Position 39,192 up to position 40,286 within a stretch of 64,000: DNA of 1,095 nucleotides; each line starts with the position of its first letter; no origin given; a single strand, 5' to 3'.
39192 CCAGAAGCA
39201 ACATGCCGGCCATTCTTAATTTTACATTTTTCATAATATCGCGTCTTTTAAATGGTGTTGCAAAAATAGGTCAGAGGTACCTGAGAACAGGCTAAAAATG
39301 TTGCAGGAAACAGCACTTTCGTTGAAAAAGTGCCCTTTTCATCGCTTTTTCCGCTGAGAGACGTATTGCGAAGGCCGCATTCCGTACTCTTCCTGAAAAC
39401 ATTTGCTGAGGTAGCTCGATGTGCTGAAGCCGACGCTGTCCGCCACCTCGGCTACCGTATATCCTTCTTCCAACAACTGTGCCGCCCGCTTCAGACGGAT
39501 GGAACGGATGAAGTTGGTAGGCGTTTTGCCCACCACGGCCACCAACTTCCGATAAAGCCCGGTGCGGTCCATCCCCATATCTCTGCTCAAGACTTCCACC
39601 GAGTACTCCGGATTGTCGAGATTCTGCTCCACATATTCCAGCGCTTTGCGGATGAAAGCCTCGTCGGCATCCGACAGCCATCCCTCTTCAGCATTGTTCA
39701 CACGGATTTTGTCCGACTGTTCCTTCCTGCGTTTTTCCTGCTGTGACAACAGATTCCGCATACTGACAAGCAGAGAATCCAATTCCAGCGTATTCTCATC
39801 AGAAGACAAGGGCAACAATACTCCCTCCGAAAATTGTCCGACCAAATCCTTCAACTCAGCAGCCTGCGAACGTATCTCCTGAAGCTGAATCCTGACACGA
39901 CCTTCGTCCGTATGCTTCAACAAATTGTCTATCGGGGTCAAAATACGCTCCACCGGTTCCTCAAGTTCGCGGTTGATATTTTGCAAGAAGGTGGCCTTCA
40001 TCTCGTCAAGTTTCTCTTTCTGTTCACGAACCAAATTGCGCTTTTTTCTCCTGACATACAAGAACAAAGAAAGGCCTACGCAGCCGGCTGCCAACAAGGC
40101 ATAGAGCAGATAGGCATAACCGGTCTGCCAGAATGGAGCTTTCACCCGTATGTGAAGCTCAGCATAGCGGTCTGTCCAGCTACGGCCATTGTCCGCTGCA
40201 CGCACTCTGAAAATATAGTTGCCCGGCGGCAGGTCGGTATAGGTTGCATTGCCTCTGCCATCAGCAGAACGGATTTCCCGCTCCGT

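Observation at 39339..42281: Phosphorelay-free 'minimal HTCS': sensor-TM-pseudo-DHp-AraC one-component regulator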

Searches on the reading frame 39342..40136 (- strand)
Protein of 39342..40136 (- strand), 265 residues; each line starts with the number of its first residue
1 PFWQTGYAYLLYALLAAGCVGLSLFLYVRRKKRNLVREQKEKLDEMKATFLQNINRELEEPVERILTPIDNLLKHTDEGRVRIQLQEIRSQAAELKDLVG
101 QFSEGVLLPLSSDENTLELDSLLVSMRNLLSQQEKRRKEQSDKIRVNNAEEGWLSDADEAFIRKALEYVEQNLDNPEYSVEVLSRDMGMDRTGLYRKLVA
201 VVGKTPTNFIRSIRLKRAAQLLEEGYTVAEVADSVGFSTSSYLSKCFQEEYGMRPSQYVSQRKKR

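Call 35: find_related_loci(query=A3, collection=genome_contigs, flank=8000)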
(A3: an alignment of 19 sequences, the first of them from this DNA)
Query A3 (265 aa) in genome_contigs; peptide patterns used: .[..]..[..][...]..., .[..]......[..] (x = any residue, [..] = any of these).
491 stretches matched a pattern; 427 encode a relative of the query (tblastn E <= 1e-3); the best 80 are kept; 80 distinct loci.
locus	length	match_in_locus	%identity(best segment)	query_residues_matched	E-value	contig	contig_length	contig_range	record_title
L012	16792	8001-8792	78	1-265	6e-138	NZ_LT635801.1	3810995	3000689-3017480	Bacteroides ilei strain Marseille-P3208, whole genome shotgun sequence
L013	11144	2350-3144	70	1-265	2e-121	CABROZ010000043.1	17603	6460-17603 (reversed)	MAG TPA_asm: uncultured Bacteroides sp. isolate MGYG-HGUT-01807 genome assembly, contig: GUT_GENOME110705_43, whole geno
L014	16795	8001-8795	70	1-265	2e-121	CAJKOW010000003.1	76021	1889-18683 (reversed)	MAG TPA_asm: uncultured Bacteroides sp. isolate ERR321605-bin.35 genome assembly, contig: NODE_192_length_76021_cov_6.91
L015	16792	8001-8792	66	1-265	3e-120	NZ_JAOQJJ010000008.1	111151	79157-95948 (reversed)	Bacteroides cellulolyticus strain Sanger_22 .13470_2_62.8, whole genome shotgun sequence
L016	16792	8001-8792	66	1-265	6e-120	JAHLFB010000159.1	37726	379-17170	MAG: Candidatus Phocaeicola faecipullorum isolate 17637 A2M15__C264771_L37726, whole genome shotgun sequence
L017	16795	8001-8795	68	1-265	2e-119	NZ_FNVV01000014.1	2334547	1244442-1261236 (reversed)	Bacteroides ndongoniae strain Marseille-P3108T, whole genome shotgun sequence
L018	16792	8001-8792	71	1-265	5e-117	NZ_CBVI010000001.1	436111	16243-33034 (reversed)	Bacteroides timonensis isolate AP1, whole genome shotgun sequence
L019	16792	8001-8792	71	1-265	2e-116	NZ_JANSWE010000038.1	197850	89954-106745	Bacteroides cellulosilyticus DSM 14838 contig_38, whole genome shotgun sequence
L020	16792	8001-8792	71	1-265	2e-116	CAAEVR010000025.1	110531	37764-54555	MAG TPA_asm: uncultured Bacteroides sp., isolate HGM04657, WGS project CAAEVR010000000 data, contig: ERS608613_38_k95_13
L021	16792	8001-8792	65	1-265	6e-116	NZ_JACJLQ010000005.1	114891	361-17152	Bacteroides caecigallinarum strain An428a An428a_contig-110_4, whole genome shotgun sequence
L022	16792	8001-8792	69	1-265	9e-115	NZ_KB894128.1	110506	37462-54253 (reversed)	Bacteroides gallinarum DSM 18171 = JCM 13658 strain DSM 18171 C233DRAFT_scaffold00014.14, whole genome shotgun sequence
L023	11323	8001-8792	66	1-265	6e-120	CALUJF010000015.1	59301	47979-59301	MAG: uncultured Phocaeicola sp. isolate BRZ_FN__bin33 genome assembly, contig: BRZ_FN__NODE_554_length_59301_cov_24.1806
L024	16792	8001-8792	64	1-265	4e-113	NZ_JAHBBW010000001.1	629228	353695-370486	Bacteroides propionicigenes strain NSJ-90 NSJ-90_ctg001, whole genome shotgun sequence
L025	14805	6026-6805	63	1-265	1e-110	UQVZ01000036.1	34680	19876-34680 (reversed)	uncultured Bacteroides sp. isolate UMGS698 genome assembly, contig: NODE_809_length_34680_cov_43.502816, whole genome sh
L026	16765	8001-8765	67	1-258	1e-107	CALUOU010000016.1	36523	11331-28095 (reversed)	MAG: uncultured Bacteroides sp. isolate BRZ_RN__bin32 genome assembly, contig: BRZ_RN__NODE_1219_length_36523_cov_10.854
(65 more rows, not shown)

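Call 47: search_protein_representatives(protein=window:39342-40136:-)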
Query: 265 residues. Proteins with E-value up to 0.001 (for the whole library): 56968; up to 1e-10: 20086; up to 1e-30: 401. The best 150 are listed.
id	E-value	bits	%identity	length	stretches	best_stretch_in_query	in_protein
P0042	4.8e-96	337.3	59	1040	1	1-263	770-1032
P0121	3.4e-77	275.6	71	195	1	66-258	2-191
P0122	1.3e-57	211.4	48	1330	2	117-258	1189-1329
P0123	3.4e-57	210.1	47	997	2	118-259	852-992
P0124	4.5e-57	209.7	47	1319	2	117-264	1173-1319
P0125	6.7e-57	209.1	52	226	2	87-265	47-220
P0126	2.6e-55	203.9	54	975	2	87-264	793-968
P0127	1.6e-54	201.4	55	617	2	86-264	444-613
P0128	2.3e-54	200.8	85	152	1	157-265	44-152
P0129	2.0e-53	197.7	65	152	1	120-265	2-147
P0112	1.4e-52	195.0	45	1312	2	122-259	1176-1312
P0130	3.8e-52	193.5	60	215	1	46-205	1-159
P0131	2.2e-50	187.8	45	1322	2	118-259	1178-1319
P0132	1.6e-49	185.0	48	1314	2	118-262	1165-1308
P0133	2.8e-49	184.2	38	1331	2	117-261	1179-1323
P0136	2.1e-48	181.3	37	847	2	90-260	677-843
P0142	5.3e-47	176.7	41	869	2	118-258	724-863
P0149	4.0e-45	170.6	42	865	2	117-264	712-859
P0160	2.7e-42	161.3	39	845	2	119-264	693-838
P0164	9.0e-42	159.6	46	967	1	75-261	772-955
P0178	2.0e-39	151.9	42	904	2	120-262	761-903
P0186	1.5e-38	149.0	37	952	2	122-263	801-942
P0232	6.7e-36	140.4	47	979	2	144-263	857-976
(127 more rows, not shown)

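Call 48: search_protein_families(library=pfam, proteins=[P0123, P0126, P0136, P0142, P0149, P0160, P0164, P0178, P0186, P0232], max_evalue=0.001)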
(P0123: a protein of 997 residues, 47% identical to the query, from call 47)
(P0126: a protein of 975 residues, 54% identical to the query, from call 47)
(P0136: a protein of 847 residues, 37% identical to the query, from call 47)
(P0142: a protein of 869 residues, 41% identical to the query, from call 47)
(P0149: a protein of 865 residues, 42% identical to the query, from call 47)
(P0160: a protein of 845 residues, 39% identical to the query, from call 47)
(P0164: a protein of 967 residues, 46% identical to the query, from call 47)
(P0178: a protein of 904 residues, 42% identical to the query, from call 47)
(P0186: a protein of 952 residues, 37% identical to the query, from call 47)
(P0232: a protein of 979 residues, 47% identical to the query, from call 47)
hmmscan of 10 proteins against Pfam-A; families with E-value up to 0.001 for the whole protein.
P0123 (997 aa): 9 families
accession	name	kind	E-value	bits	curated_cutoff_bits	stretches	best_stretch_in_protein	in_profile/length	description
PF02518.31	HATPase_c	-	1.8e-30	106.1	26.4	1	617-727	2-109/111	Histidine kinase-, DNA gyrase B-, and HSP90-like ATPase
PF00072.30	Response_reg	-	1.4e-25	90.1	30.2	1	751-860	2-110/111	Response regulator receiver domain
PF12833.13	HTH_18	-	6.9e-20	71.6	33.6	1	916-992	1-78/80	Helix-turn-helix domain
PF07495.19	Y_Y_Y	-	1.8e-16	60.2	26.6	1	391-457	1-64/65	Y_Y_Y domain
PF07494.17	Reg_prop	-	9.1e-14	50.3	20.4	1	246-269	1-24/24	Two component regulator propeller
PF00165.29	HTH_AraC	-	1.1e-13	51.4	26.6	1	956-991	6-40/42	Bacterial regulatory helix-turn-helix proteins, AraC family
PF00512.31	HisKA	-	1.1e-12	48.2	26.9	1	508-568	4-64/66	His Kinase A (phospho-acceptor) domain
PF14501.12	HATPase_c_5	-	4.9e-06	26.8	22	1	621-713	6-90/102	GHKL domain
PF13581.12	HATPase_c_2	-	0.0003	21.2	27.4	1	618-703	29-110/127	Histidine kinase-like ATPase domain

P0126 (975 aa): 4 families
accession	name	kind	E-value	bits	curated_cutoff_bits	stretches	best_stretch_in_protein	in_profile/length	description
PF07494.17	Reg_prop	-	1.9e-20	70.7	20.4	0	82-103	2-23/24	Two component regulator propeller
PF12833.13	HTH_18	-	3.8e-18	66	33.6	1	887-963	1-78/80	Helix-turn-helix domain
PF00165.29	HTH_AraC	-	1.4e-08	35.1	26.6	1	927-963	6-41/42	Bacterial regulatory helix-turn-helix proteins, AraC family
PF07495.19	Y_Y_Y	-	2.7e-05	24.4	26.6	1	692-746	4-60/65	Y_Y_Y domain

P0136 (847 aa): 6 families
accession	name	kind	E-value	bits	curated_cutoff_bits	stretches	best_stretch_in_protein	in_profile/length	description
PF00072.30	Response_reg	-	8.5e-54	180.9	30.2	2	291-402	1-111/111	Response regulator receiver domain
PF12833.13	HTH_18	-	3.6e-39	133.3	33.6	2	765-841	1-77/80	Helix-turn-helix domain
PF02518.31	HATPase_c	-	1.5e-28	99.9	26.4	1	74-190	5-110/111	Histidine kinase-, DNA gyrase B-, and HSP90-like ATPase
PF00165.29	HTH_AraC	-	2.2e-16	60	26.6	1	807-832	7-31/42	Bacterial regulatory helix-turn-helix proteins, AraC family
PF02954.25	HTH_8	-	5.6e-09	36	22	1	443-471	10-38/42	Bacterial regulatory protein, Fis family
PF23198.2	PDE8A_N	-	0.00017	22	29.6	0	333-387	56-114/147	PDE8A-like, N-terminal domain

P0142 (869 aa): 8 families
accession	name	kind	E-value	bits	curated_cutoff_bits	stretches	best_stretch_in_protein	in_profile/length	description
PF02518.31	HATPase_c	-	4.1e-26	92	26.4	1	491-598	2-109/111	Histidine kinase-, DNA gyrase B-, and HSP90-like ATPase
PF00072.30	Response_reg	-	2.4e-23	82.9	30.2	1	622-733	1-111/111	Response regulator receiver domain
PF12833.13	HTH_18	-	2.9e-19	69.6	33.6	1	788-864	1-78/80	Helix-turn-helix domain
PF00165.29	HTH_AraC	-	2.4e-14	53.5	26.6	1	829-863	7-40/42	Bacterial regulatory helix-turn-helix proteins, AraC family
PF07495.19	Y_Y_Y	-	2.2e-13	50.3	26.6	1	266-331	2-64/65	Y_Y_Y domain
PF00512.31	HisKA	-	3.9e-10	40.1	26.9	1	380-442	2-64/66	His Kinase A (phospho-acceptor) domain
PF13589.12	HATPase_c_3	-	3.2e-05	24.4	25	1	498-567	6-78/137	Histidine kinase-, DNA gyrase B-, and HSP90-like ATPase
PF07494.17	Reg_prop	-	0.00017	21.8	20.4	0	120-143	1-24/24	Two component regulator propeller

P0149 (865 aa): 7 families
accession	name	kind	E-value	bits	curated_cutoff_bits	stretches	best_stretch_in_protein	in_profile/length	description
PF02518.31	HATPase_c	-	2.2e-27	96.1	26.4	1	456-575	2-110/111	Histidine kinase-, DNA gyrase B-, and HSP90-like ATPase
PF00072.30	Response_reg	-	1.2e-24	87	30.2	1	611-722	1-111/111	Response regulator receiver domain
PF12833.13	HTH_18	-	7.7e-22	77.8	33.6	1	777-855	1-79/80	Helix-turn-helix domain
PF07495.19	Y_Y_Y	-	5.6e-16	58.6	26.6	1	223-288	1-64/65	Y_Y_Y domain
PF00512.31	HisKA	-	9.6e-15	54.8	26.9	1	346-407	4-65/66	His Kinase A (phospho-acceptor) domain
PF00165.29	HTH_AraC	-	1.9e-07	31.5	26.6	0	818-853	6-40/42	Bacterial regulatory helix-turn-helix proteins, AraC family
PF07494.17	Reg_prop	-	1.2e-05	25.3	20.4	0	82-105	1-24/24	Two component regulator propeller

P0160 (845 aa): 7 families
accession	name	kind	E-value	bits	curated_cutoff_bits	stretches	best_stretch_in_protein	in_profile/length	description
PF02518.31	HATPase_c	-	1.1e-30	106.7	26.4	1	438-550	2-109/111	Histidine kinase-, DNA gyrase B-, and HSP90-like ATPase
PF00072.30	Response_reg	-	5.4e-24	84.9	30.2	1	591-700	2-110/111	Response regulator receiver domain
PF12833.13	HTH_18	-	1.2e-21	77.2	33.6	1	757-834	2-79/80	Helix-turn-helix domain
PF07495.19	Y_Y_Y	-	1.2e-14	54.4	26.6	1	206-272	1-65/65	Y_Y_Y domain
PF00512.31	HisKA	-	5.6e-14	52.4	26.9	1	327-389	2-64/66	His Kinase A (phospho-acceptor) domain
PF00165.29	HTH_AraC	-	7.2e-14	52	26.6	1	801-833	10-41/42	Bacterial regulatory helix-turn-helix proteins, AraC family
PF07494.17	Reg_prop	-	2.2e-06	27.7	20.4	1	61-83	1-23/24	Two component regulator propeller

P0164 (967 aa): 4 families
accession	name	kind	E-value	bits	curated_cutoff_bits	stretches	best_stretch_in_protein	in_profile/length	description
PF07494.17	Reg_prop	-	1e-18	65.4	20.4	0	557-579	1-23/24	Two component regulator propeller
PF12833.13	HTH_18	-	2.3e-17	63.5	33.6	1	877-955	1-80/80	Helix-turn-helix domain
PF00165.29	HTH_AraC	-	5.3e-09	36.4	26.6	1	916-954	5-42/42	Bacterial regulatory helix-turn-helix proteins, AraC family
PF08450.18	SGL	-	1.3e-07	31.9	26.3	0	54-194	2-144/246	SMP-30/Gluconolactonase/LRE-like region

P0178 (904 aa): 8 families
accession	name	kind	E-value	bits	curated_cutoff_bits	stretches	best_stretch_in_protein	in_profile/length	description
PF02518.31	HATPase_c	-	2.1e-29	102.6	26.4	1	523-632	2-109/111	Histidine kinase-, DNA gyrase B-, and HSP90-like ATPase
PF00072.30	Response_reg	-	2.6e-24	86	30.2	1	658-768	2-111/111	Response regulator receiver domain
PF12833.13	HTH_18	-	4.9e-22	78.4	33.6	1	823-902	1-80/80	Helix-turn-helix domain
PF07494.17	Reg_prop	-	2.3e-14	52.1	20.4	0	108-127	4-23/24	Two component regulator propeller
PF00512.31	HisKA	-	4e-14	52.9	26.9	1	412-474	2-64/66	His Kinase A (phospho-acceptor) domain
PF07495.19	Y_Y_Y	-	6.5e-14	52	26.6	1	295-356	3-64/65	Y_Y_Y domain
PF00165.29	HTH_AraC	-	5.1e-11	42.8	26.6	1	812-851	4-42/42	Bacterial regulatory helix-turn-helix proteins, AraC family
PF21476.4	PF0610-like_N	-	6.5e-05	23.5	33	0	813-842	10-39/50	PF0610-like, N-terminal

P0186 (952 aa): 8 families
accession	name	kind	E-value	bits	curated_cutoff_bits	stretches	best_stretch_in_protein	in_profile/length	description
PF02518.31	HATPase_c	-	5.2e-27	94.9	26.4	1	541-667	2-110/111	Histidine kinase-, DNA gyrase B-, and HSP90-like ATPase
PF00072.30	Response_reg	-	1.7e-25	89.7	30.2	1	696-805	2-110/111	Response regulator receiver domain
PF12833.13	HTH_18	-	5e-23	81.6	33.6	1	861-940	1-80/80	Helix-turn-helix domain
PF07494.17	Reg_prop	-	1.6e-21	74.1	20.4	2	30-52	1-23/24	Two component regulator propeller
PF00165.29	HTH_AraC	-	8.6e-14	51.7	26.6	2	902-937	6-40/42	Bacterial regulatory helix-turn-helix proteins, AraC family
PF00512.31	HisKA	-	8.3e-13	48.6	26.9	1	430-493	2-65/66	His Kinase A (phospho-acceptor) domain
PF07495.19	Y_Y_Y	-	2.7e-09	37.2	26.6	1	317-375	8-65/65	Y_Y_Y domain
PF23748.1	Beta-prop_LRRK2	-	1.4e-05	24.7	26.9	0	25-79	265-319/359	LRRK2 beta propeller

P0232 (979 aa): 4 families
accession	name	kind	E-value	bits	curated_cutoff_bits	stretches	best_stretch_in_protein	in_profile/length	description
PF12833.13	HTH_18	-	2.9e-16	60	33.6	1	896-973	1-79/80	Helix-turn-helix domain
PF07494.17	Reg_prop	-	6.8e-16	56.8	20.4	0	23-45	2-24/24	Two component regulator propeller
PF00165.29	HTH_AraC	-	9.2e-09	35.7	26.6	1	939-972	9-41/42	Bacterial regulatory helix-turn-helix proteins, AraC family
PF08450.18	SGL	-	5.4e-07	29.9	26.3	0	35-149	2-120/246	SMP-30/Gluconolactonase/LRE-like region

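Call 69: search_solved_structures(query=A3, max_evalue=0.01)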
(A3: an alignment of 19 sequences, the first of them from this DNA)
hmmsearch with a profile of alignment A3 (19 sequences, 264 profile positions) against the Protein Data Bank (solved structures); distinct sequences matched with E-value up to 0.01: 33.
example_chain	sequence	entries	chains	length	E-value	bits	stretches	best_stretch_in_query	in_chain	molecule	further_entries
12aw_A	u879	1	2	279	1.6e-30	109.8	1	144-262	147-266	HYBRID TWO-COMPONENT SYSTEM PROTEIN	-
6swi_A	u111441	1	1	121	4.2e-11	46.1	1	160-259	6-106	Two-component response regulator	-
9gfp_A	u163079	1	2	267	4.5e-07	33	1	212-261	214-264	HTH-type transcriptional activator CsvR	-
8vst_A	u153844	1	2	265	8.9e-07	32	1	209-259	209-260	Regulatory protein Rns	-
8vrq_A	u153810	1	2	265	8.9e-07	32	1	209-259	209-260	Regulatory protein Rns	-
6xiu_A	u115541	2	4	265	9e-07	32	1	209-259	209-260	Regulatory protein Rns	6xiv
9ca5_A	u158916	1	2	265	9e-07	32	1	209-259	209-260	AraC-family, transcriptional regulator Rns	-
9ca6_A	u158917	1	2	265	9.1e-07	31.9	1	209-259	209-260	Regulatory protein Rns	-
3mn2_A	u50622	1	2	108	9.6e-07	31.9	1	161-261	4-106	probable AraC family transcriptional regulator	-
3w6v_A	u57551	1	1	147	1.5e-06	31.2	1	174-261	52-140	AdpA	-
5nla_A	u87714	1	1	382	2.2e-06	30.7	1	159-256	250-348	Putative transcriptional regulator TRANSCRIPTION REGULATOR protein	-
1xs9_A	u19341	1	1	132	9.2e-06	28.6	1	155-259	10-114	Multiple antibiotic resistance protein marA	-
1bl0_A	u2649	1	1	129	1e-05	28.5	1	156-259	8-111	PROTEIN (MULTIPLE ANTIBIOTIC RESISTANCE PROTEIN)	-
3mkl_A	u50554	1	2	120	1.1e-05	28.4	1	176-262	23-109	HTH-type transcriptional regulator gadX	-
3oio_A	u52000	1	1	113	3.3e-05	26.8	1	162-256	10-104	Transcriptional regulator (AraC-type DNA-binding domain-containing proteins)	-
2c2a_A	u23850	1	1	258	0.00017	24.5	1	38-130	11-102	SENSOR HISTIDINE KINASE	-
3dge_A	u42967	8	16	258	0.00017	24.5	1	38-130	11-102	Sensor protein | Histidine kinase | Sensor histidine kinase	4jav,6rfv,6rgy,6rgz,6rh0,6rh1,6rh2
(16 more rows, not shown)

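Call 83: predict_structure(alignment_id=A3)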
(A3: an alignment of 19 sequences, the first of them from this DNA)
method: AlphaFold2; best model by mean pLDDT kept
length: 265 residues; sequences in the alignment: 19
mean_pLDDT: 76.5   pTM: 0.43
mean pLDDT of the five models: 76.5, 76.0, 73.8, 73.1, 72.0
residues with pLDDT >= 90: 66; 70-90: 123; 50-70: 56; < 50: 20
segments of 3 or more residues with pLDDT < 50: 113-120, 145-153
pLDDT, mean of each block of 10 residues (from residue 1): 77 92 91 79 75 70 72 67 73 70 57 46 55 58 45 68 90 89 91 87 89 92 90 89 91 89 76
secondary structure, 60 per line:
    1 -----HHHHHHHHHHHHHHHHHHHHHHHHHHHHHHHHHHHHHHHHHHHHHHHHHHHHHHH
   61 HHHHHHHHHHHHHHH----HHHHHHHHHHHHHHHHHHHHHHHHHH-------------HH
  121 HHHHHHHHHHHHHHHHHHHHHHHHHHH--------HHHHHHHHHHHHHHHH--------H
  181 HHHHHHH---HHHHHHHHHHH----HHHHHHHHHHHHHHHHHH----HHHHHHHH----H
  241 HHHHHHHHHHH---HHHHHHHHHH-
elements in order: H6-75 H80-105 H119-147 H156-171 H180-187 H191-201 H206-223 H228-235 H240-251 H255-264

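Call 85: fold_search(model_id=the predicted structure, library=pdb)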
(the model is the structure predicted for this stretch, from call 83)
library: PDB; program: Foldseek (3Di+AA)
matches with E <= 10: 199; with E <= 0.001: 24
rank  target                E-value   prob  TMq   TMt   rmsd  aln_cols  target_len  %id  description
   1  6swi                  1.3e-05  1.00  0.36  0.76   1.6       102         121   24  The C-terminal domain of AraT, a response regulator from Geobacillus stearothermophilus (released 2020-10-14)
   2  3mkl_B                2.0e-05  1.00  0.36  0.81   1.9       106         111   24  Crystal structure of DNA-binding transcriptional dual regulator from Escherichia coli K-12 (released 2010-04-28)
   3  3oio                  2.2e-05  1.00  0.37  0.83   2.0       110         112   23  Crystal structure of transcriptional regulator (AraC-type DNA-binding domain-containing proteins) from Chromobacterium v (released 2010-09-08)
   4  3lsg_A                3.9e-05  1.00  0.35  0.84   2.0       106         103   23  The crystal structure of the C-terminal domain of the two-component response regulator yesN from Fusobacterium nucleat (released 2010-02-23)
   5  3lsg_C                7.3e-05  1.00  0.34  0.82   2.0       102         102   22  The crystal structure of the C-terminal domain of the two-component response regulator yesN from Fusobacterium nucleat (released 2010-02-23)
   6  3mn2_A                8.1e-05  1.00  0.34  0.76   2.4       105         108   27  The crystal structure of a probable AraC family transcriptional regulator from Rhodopseudomonas palustris CGA009 (released 2010-05-12)
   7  3mkl_A                1.1e-04  1.00  0.35  0.82   2.0       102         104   24  Crystal structure of DNA-binding transcriptional dual regulator from Escherichia coli K-12 (released 2010-04-28)
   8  3w6v_A                1.2e-04  1.00  0.35  0.78   2.6       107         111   29  Crystal structure of the DNA-binding domain of AdpA, the global transcriptional factor, in complex with a target DNA (released 2013-09-18)
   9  1xs9_A                1.3e-04  1.00  0.35  0.68   2.5       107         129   25  A MODEL OF THE TERNARY COMPLEX FORMED BETWEEN MARA, THE ALPHA-CTD OF RNA POLYMERASE AND DNA (released 2004-10-26)
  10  2k9s_MODEL_1_A        1.4e-04  1.00  0.34  0.77   2.2       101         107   21  Solution structure of dna binding domain of E. coli arac (released 2008-11-25)
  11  7r3w_D                2.3e-04  1.00  0.33  0.31   3.0       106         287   24  Crystal structure of the albicidin resistance protein STM3175 from Salmonella typhimurium (released 2022-09-28)
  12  7r3w_B                2.6e-04  1.00  0.34  0.32   2.7       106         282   24  Crystal structure of the albicidin resistance protein STM3175 from Salmonella typhimurium (released 2022-09-28)
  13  7r3w_A                3.0e-04  1.00  0.33  0.31   4.4       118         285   23  Crystal structure of the albicidin resistance protein STM3175 from Salmonella typhimurium (released 2022-09-28)
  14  1bl0_A                3.5e-04  1.00  0.34  0.73   2.2       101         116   26  MULTIPLE ANTIBIOTIC RESISTANCE PROTEIN (MARA)/DNA COMPLEX (released 1998-09-02)
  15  9ca5_B                3.7e-04  1.00  0.35  0.37  13.3       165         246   18  Rns pocket mutant - H20A (released 2025-06-25)
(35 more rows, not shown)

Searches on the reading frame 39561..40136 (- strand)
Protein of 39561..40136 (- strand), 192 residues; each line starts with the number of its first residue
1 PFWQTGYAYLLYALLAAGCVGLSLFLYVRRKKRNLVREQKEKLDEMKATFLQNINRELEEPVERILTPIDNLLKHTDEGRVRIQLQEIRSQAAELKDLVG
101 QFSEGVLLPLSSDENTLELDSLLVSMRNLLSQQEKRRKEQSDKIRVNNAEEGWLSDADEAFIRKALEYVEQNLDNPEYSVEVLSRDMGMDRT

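Call 8: search_protein_families(library=pfam, proteins=[window:39561-40136:-], max_evalue=10)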
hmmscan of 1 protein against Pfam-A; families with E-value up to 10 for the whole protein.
seq(192 aa): 4 families
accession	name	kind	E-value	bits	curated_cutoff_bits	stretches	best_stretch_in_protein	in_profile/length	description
PF14316.11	DUF4381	-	0.051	14.3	27.2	1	5-75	19-78/145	Domain of unknown function (DUF4381)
PF00512.31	HisKA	-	0.082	13.4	26.9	1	47-102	2-57/66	His Kinase A (phospho-acceptor) domain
PF00746.26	Gram_pos_anchor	-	0.12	12.8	20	1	4-34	11-42/43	LPXTG cell wall anchor motif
PF25322.2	RBD_SIN1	-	4.3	7.9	27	1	113-144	3-37/75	SIN1 Ras-binding domain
